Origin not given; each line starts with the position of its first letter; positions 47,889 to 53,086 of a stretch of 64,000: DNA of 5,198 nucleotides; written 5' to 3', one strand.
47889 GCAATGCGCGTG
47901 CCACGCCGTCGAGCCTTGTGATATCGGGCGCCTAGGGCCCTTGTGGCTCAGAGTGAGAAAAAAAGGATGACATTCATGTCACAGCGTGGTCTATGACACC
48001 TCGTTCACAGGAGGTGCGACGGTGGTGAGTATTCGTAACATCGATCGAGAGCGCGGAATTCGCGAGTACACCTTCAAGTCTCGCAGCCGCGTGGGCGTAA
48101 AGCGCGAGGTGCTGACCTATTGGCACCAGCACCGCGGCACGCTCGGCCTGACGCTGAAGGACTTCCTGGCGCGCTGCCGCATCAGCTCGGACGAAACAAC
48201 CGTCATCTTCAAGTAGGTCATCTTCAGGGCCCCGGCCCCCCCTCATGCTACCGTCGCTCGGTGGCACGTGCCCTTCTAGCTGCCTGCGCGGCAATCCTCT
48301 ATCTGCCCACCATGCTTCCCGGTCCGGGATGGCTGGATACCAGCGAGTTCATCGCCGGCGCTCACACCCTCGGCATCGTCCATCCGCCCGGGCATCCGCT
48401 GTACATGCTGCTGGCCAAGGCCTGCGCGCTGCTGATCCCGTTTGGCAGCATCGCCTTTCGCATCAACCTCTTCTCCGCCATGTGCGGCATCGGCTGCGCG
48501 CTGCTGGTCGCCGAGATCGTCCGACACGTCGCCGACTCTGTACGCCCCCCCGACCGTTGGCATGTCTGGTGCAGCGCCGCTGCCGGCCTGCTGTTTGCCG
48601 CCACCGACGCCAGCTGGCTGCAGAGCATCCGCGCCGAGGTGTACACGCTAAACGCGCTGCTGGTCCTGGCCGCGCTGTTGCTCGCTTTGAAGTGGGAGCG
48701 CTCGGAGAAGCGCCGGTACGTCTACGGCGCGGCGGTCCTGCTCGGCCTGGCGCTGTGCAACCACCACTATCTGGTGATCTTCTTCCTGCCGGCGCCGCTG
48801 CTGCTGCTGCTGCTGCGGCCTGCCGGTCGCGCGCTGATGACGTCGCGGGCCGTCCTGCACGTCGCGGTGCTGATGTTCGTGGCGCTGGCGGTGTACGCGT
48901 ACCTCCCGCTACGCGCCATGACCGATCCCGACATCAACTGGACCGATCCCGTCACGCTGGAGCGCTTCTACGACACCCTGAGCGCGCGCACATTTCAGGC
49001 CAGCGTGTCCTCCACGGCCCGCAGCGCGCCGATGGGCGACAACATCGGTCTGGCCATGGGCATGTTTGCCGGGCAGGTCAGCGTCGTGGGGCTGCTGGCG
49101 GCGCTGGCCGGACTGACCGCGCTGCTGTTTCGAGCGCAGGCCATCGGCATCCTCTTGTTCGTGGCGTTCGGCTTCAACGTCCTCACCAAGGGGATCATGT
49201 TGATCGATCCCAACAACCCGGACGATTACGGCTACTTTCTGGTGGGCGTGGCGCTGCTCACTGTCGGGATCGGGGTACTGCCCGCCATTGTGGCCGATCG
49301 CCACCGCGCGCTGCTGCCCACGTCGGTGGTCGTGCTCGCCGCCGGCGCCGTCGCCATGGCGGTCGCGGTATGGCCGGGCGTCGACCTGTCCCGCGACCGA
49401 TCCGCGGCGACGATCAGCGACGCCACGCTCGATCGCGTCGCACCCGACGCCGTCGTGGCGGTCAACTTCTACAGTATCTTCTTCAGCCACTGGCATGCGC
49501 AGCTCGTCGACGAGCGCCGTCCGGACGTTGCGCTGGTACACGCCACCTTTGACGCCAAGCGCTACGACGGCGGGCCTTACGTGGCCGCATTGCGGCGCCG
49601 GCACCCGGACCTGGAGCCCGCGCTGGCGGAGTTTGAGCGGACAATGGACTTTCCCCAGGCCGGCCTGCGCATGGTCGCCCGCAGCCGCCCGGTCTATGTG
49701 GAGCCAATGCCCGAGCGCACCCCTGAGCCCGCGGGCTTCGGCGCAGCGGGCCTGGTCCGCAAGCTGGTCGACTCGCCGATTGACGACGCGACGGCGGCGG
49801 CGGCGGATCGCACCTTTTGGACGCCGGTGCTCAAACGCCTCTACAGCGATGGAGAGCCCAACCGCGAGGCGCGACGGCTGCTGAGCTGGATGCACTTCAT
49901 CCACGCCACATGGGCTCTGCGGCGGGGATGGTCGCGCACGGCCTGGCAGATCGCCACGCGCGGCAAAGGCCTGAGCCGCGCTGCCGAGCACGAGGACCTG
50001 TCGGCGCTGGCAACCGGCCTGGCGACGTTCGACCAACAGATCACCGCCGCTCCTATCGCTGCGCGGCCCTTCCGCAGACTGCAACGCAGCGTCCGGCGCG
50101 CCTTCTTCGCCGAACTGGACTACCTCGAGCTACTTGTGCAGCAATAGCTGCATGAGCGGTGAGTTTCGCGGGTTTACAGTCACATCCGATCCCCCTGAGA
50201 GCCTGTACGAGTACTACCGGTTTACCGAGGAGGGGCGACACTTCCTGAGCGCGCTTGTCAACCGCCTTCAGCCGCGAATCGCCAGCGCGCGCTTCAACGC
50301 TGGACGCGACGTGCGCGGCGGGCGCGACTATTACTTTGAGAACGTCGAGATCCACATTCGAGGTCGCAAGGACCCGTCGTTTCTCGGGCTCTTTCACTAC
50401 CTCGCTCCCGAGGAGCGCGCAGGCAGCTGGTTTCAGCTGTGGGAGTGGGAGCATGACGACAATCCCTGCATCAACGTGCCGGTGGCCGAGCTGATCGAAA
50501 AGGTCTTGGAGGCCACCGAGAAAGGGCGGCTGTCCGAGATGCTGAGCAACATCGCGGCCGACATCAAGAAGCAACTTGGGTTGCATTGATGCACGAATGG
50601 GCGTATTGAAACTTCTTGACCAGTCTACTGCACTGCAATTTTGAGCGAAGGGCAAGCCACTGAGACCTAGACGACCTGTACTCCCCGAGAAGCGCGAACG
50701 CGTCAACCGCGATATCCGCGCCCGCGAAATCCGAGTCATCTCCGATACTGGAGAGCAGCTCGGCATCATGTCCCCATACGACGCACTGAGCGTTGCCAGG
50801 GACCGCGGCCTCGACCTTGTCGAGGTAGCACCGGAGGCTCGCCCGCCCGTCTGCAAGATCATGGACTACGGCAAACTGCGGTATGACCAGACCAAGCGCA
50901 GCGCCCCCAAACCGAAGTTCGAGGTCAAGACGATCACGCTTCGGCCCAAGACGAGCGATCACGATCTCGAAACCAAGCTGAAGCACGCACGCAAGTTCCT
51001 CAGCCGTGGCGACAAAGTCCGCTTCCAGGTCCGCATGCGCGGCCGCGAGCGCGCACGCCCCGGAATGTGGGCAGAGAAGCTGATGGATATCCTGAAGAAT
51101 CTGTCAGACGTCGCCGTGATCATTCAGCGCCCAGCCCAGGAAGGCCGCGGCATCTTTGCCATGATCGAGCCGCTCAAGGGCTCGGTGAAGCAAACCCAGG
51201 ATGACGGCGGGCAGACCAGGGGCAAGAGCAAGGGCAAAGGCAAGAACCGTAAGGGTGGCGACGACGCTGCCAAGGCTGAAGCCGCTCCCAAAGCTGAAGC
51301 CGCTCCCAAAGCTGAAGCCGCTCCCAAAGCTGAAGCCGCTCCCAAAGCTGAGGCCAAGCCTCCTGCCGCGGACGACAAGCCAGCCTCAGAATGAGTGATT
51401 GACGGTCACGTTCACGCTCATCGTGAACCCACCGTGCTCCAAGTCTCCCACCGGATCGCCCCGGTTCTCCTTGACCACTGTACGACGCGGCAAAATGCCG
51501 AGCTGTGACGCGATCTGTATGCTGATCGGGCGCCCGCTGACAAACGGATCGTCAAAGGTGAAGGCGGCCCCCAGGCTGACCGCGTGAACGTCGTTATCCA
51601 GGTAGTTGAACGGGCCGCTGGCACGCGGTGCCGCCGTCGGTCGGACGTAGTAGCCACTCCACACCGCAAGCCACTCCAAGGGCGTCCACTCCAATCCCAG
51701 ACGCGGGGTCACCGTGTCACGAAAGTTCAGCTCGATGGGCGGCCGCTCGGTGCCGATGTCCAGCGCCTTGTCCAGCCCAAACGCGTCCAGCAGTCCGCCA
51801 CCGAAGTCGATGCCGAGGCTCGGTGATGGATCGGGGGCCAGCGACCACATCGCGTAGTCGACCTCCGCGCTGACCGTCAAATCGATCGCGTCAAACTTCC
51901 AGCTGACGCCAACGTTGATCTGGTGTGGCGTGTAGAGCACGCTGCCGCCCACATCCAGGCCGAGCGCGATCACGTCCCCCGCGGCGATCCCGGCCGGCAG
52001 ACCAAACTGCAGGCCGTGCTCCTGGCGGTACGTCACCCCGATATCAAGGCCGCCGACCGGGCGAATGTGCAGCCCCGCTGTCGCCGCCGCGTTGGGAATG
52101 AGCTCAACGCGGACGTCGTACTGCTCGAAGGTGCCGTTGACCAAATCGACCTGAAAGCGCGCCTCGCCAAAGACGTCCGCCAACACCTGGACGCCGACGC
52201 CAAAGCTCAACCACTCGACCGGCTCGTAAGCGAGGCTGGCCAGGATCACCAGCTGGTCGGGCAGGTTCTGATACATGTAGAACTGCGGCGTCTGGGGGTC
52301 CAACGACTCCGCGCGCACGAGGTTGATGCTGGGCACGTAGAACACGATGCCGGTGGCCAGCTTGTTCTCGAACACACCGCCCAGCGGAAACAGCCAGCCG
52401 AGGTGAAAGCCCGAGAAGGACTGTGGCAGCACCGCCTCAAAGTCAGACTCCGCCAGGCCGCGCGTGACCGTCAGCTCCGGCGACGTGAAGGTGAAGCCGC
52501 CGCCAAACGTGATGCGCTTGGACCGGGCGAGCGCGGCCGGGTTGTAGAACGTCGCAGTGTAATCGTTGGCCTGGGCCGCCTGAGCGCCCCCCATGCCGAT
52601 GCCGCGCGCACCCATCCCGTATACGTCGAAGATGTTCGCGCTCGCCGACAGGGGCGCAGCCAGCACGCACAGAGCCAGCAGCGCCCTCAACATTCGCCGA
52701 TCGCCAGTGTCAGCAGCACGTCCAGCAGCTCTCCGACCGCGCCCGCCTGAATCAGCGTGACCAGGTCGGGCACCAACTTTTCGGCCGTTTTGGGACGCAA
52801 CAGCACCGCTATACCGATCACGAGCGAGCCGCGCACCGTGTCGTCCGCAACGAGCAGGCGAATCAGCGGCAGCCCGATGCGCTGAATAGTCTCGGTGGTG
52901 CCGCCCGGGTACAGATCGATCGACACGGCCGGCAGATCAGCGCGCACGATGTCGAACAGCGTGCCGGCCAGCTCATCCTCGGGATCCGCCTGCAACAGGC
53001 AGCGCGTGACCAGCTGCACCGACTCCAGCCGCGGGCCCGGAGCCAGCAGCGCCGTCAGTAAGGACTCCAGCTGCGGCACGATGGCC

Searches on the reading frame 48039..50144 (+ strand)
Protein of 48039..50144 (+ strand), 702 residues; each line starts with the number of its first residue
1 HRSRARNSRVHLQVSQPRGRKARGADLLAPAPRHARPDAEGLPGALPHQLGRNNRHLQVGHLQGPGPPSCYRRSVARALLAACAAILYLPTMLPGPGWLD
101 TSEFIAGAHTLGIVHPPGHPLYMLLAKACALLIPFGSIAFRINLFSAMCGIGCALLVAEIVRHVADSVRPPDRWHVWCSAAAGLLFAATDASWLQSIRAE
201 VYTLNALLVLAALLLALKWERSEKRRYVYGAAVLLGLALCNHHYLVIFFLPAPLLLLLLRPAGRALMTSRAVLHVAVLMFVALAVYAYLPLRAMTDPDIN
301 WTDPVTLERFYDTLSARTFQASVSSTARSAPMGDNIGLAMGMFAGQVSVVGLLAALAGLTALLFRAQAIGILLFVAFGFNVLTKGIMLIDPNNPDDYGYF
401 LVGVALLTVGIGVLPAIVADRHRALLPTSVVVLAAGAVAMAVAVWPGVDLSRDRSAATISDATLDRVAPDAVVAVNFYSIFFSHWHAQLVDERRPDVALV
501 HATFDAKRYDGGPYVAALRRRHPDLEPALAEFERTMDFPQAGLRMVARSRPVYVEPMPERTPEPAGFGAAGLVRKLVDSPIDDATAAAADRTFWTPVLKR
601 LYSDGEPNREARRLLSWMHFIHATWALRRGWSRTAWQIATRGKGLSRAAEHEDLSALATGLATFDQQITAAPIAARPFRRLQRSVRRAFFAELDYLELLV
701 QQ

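Call 54: search_protein_families(library=pfam, max_evalue=0.001, proteins=[window:48039-50144:+])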
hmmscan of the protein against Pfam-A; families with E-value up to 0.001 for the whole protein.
window:48039-50144:+ (702 aa): 1 family
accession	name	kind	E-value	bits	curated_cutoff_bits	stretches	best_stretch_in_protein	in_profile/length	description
PF11028.14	TMEM260-like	-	2.5e-34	119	24.2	1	100-260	1-173/179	Protein O-mannosyl-transferase TMEM260-like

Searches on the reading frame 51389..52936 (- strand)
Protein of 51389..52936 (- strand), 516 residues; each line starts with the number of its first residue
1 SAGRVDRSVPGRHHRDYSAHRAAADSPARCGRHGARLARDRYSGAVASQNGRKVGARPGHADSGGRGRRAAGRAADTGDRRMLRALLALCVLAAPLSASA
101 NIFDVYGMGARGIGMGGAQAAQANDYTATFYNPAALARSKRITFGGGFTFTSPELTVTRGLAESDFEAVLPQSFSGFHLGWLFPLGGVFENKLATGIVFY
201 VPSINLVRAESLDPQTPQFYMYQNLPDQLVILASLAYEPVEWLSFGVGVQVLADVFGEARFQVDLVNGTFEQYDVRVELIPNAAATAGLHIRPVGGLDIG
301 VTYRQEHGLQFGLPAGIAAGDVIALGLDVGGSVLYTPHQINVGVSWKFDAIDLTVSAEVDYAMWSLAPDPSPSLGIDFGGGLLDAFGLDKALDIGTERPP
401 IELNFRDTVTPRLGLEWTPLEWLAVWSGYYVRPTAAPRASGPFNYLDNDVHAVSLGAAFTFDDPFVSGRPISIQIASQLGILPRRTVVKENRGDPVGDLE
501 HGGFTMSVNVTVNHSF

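Call 54: search_protein_families(library=pfam, max_evalue=0.001, proteins=[window:51389-52936:-])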
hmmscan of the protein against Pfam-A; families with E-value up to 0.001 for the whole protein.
window:51389-52936:- (516 aa): 1 family
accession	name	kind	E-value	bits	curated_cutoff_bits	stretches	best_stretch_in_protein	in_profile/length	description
PF03349.22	Toluene_X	-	4.4e-08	32.4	29.7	1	96-463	6-371/421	Outer membrane protein transport protein (OMPP1/FadL/TodX)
